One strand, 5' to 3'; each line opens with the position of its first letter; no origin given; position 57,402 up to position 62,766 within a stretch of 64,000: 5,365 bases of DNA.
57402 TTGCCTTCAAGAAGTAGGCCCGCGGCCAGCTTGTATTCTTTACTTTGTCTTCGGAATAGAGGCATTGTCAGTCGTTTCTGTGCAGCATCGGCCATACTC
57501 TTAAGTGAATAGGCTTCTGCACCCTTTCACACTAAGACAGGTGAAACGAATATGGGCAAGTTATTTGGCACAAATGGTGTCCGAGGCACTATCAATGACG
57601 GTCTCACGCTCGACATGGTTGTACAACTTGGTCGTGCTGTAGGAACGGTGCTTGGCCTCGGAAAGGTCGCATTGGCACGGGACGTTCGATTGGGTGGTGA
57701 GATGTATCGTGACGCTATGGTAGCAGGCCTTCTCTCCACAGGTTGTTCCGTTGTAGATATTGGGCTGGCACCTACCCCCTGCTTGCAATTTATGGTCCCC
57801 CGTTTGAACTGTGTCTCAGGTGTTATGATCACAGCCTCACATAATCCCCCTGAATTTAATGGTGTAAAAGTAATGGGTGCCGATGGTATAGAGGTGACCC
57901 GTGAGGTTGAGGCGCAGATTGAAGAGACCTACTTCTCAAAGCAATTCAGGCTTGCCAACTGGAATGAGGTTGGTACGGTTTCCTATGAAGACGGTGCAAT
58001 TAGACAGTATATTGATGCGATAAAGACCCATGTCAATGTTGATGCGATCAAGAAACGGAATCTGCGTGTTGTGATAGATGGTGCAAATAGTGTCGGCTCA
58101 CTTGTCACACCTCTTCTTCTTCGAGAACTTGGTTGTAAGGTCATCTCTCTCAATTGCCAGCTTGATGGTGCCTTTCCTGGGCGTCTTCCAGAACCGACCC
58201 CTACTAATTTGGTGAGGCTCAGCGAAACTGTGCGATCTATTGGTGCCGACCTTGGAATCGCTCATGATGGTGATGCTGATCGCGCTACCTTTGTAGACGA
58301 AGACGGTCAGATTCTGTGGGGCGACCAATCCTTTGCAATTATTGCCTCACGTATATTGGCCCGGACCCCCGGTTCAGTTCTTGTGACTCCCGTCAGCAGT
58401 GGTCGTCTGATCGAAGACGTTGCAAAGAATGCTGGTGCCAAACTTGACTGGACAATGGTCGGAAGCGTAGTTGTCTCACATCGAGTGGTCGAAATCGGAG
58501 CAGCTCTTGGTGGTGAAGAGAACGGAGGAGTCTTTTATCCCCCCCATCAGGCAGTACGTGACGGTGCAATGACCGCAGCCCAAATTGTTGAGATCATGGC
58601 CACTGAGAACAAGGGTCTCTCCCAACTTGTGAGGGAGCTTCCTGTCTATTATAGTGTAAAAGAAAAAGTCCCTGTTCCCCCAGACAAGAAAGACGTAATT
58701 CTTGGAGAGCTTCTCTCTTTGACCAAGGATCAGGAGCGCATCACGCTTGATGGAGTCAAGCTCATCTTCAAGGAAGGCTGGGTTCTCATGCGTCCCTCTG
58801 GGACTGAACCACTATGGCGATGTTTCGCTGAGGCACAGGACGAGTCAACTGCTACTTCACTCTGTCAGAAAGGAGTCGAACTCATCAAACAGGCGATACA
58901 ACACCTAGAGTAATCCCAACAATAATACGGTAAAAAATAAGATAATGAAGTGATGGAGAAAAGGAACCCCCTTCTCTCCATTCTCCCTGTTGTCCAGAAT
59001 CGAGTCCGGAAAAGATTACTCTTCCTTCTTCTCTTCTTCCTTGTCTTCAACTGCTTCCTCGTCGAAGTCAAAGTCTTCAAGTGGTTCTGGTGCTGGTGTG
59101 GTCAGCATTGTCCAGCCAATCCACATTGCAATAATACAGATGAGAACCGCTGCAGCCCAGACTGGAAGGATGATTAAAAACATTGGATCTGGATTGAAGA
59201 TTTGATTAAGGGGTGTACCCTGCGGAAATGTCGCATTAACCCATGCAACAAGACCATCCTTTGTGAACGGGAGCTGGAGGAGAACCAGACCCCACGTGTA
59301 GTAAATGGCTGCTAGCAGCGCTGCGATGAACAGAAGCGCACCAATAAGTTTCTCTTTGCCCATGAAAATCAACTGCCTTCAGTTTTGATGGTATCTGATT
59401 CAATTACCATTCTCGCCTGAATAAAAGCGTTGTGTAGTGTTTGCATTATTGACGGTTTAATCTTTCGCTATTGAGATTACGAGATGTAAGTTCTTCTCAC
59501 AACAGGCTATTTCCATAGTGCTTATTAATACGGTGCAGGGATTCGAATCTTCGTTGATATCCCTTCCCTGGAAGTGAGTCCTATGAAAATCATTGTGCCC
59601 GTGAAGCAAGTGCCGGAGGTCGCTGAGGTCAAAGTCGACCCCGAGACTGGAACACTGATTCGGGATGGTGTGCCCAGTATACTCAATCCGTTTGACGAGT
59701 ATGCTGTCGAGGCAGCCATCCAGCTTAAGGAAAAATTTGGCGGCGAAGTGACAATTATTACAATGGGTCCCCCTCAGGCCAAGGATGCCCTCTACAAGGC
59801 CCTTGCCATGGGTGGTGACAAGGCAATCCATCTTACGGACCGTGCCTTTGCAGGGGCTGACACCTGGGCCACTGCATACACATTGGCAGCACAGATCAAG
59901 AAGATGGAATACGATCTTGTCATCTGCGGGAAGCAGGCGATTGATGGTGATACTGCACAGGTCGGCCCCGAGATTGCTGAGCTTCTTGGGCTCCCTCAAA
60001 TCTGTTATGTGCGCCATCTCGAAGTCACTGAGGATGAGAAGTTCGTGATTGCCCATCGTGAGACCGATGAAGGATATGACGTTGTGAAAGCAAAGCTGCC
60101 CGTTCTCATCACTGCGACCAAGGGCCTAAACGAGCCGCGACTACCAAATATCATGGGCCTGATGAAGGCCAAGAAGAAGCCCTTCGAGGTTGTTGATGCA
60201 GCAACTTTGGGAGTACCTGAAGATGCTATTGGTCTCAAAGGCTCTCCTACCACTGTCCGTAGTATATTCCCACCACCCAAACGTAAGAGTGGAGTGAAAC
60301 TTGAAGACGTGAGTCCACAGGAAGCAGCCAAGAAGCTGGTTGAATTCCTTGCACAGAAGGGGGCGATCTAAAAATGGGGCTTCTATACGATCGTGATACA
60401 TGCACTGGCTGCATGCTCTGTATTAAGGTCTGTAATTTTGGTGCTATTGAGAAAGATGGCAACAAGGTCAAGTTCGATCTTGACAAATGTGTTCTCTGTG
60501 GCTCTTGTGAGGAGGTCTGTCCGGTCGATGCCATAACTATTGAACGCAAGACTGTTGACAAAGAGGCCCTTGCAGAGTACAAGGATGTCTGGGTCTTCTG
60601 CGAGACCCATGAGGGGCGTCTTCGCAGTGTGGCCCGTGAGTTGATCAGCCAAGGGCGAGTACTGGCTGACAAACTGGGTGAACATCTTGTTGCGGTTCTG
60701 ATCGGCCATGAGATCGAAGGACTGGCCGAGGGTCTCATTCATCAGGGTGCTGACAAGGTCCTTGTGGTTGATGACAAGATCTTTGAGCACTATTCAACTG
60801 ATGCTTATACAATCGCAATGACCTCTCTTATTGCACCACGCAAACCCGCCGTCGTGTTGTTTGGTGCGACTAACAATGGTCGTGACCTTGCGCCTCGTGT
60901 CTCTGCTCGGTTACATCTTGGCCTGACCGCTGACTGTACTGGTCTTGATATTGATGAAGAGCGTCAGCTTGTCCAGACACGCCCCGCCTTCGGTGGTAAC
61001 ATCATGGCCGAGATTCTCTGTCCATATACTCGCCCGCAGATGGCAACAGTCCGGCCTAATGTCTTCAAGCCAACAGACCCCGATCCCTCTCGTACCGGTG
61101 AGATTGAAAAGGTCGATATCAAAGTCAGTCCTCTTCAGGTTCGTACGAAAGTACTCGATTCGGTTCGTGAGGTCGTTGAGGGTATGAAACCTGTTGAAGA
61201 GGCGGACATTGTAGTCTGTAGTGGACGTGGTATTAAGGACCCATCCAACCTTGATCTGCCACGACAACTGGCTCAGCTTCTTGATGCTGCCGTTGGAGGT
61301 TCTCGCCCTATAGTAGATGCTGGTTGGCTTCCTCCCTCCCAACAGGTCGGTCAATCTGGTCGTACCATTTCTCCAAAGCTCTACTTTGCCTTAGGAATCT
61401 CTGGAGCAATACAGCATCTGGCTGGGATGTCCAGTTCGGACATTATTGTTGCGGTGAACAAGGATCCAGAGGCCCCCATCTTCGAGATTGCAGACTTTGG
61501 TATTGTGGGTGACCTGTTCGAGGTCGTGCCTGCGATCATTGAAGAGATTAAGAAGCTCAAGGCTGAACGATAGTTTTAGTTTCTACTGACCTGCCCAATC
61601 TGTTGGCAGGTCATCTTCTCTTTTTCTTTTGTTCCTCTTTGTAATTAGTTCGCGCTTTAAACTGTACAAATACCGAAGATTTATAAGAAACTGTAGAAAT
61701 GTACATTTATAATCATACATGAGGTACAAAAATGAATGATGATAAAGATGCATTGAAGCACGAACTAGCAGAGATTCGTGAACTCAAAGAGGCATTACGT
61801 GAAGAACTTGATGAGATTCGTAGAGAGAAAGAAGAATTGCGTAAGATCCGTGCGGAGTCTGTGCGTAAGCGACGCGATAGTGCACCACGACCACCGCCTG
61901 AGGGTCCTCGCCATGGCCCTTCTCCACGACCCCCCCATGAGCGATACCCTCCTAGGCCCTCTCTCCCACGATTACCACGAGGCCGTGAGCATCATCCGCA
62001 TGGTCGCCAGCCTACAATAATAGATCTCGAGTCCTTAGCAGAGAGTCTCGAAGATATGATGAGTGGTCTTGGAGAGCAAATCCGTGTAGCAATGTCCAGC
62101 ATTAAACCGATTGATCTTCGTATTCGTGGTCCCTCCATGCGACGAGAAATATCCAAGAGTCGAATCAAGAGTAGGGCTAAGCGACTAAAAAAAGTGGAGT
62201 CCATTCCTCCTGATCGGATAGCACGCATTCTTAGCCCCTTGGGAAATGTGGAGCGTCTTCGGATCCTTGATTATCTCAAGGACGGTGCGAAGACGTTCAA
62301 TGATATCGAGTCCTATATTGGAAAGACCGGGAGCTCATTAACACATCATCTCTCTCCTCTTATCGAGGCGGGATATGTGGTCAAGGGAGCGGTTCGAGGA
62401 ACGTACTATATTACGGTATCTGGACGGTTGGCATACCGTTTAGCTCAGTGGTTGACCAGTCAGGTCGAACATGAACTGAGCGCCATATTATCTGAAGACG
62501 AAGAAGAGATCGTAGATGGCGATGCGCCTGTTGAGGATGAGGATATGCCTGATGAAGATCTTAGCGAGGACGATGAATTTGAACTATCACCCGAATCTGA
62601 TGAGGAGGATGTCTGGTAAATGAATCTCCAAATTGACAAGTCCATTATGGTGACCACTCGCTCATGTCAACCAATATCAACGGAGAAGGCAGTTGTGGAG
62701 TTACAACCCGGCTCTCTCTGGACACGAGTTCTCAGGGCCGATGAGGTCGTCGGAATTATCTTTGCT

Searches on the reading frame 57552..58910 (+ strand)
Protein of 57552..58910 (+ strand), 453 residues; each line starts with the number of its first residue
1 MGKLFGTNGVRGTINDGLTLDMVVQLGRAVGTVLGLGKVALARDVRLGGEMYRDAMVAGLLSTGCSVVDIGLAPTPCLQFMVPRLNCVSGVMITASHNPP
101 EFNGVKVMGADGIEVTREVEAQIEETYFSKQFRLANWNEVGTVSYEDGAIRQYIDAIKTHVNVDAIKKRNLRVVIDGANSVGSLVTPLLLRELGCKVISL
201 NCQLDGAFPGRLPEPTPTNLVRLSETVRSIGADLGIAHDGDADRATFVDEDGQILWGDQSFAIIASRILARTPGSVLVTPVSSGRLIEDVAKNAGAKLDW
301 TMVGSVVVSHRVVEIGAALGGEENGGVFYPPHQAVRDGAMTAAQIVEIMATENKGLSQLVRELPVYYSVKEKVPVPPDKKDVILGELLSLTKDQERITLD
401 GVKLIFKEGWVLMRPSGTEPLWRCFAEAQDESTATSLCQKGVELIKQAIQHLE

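Call 41: search_protein_families(library=pfam, proteins=[window:57552-58910:+], max_evalue=0.0001)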
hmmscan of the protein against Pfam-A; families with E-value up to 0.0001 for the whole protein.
window:57552-58910:+ (453 aa): 4 families
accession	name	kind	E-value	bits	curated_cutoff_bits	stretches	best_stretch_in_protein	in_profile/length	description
PF02878.22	PGM_PMM_I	-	1.2e-40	138.8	22.5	1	3-132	2-136/138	Phosphoglucomutase/phosphomannomutase, alpha/beta/alpha domain I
PF02879.22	PGM_PMM_II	-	4.8e-31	107.8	29.3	1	152-252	2-103/103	Phosphoglucomutase/phosphomannomutase, alpha/beta/alpha domain II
PF02880.22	PGM_PMM_III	-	2.7e-23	82.7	20.7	1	256-364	1-112/115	Phosphoglucomutase/phosphomannomutase, alpha/beta/alpha domain III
PF00408.26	PGM_PMM_IV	-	1.7e-09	38.1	23.1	1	380-439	11-63/68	Phosphoglucomutase/phosphomannomutase, C-terminal domain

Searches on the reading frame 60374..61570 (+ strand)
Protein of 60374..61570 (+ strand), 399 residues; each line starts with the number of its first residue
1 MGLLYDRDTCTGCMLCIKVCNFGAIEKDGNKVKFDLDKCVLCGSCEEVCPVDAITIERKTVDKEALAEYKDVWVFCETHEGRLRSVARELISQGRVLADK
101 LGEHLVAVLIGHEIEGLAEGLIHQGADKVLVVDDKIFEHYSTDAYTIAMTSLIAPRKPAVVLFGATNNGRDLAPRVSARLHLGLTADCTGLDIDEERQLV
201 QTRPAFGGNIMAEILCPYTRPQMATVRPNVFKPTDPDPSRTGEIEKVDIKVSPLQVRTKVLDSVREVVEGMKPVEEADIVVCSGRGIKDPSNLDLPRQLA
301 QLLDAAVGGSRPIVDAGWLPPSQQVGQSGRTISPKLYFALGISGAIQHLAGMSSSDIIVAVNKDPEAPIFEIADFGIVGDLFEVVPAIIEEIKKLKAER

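Call 41: search_protein_families(library=pfam, proteins=[window:60374-61570:+], max_evalue=0.0001)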
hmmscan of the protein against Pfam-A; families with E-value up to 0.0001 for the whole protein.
window:60374-61570:+ (399 aa): 12 families
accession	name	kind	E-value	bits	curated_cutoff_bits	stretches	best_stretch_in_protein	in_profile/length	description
PF01012.27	ETF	-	4.6e-54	183.4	26.7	1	72-250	1-179/181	Electron transfer flavoprotein domain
PF00766.25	ETF_alpha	-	6.8e-34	116.1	27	1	274-353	2-81/81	Electron transfer flavoprotein FAD-binding domain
PF00037.32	Fer4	-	2.3e-15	56.1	21.1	2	32-55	1-24/24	4Fe-4S binding domain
PF12837.12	Fer4_6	-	3.9e-13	49.1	25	2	31-54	1-24/24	4Fe-4S binding domain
PF12797.12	Fer4_2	-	3.6e-11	42.7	24.5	1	31-51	2-22/22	4Fe-4S binding domain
PF12838.12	Fer4_7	-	3.4e-10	40.7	27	1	9-53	1-52/52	4Fe-4S dicluster domain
PF13237.11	Fer4_10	-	5.8e-10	39.4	25.5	1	4-50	3-53/53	4Fe-4S dicluster domain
PF14697.11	Fer4_21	-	2e-09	37.8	35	1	6-55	4-58/59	4Fe-4S dicluster domain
PF13484.11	Fer4_16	-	2.4e-08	35.1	30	0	38-70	1-33/66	4Fe-4S double cluster binding domain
PF13187.11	Fer4_9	-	7.4e-08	32.7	27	1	10-54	2-52/52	4Fe-4S dicluster domain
PF12800.12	Fer4_4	-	2.3e-06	27.9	24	0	8-23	2-17/17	4Fe-4S binding domain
PF12798.12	Fer4_3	-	1.4e-05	26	27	0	39-53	1-15/15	4Fe-4S binding domain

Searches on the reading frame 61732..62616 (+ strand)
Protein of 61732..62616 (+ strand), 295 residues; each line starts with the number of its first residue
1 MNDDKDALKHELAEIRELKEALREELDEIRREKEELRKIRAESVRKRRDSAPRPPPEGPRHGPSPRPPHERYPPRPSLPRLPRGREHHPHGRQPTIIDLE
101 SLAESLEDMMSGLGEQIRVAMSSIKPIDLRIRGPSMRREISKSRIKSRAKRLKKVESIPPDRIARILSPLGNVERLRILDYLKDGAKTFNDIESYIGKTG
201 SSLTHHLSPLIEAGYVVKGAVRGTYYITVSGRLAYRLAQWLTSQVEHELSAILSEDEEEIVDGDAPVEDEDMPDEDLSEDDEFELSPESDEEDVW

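Call 41: search_protein_families(library=pfam, proteins=[window:61732-62616:+], max_evalue=0.0001)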
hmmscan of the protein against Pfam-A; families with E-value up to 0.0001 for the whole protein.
window:61732-62616:+ (295 aa): 1 family
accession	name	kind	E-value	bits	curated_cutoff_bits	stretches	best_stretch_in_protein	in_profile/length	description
PF01022.26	HTH_5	-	1.9e-08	34.5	22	1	174-216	3-45/47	Bacterial regulatory protein, arsR family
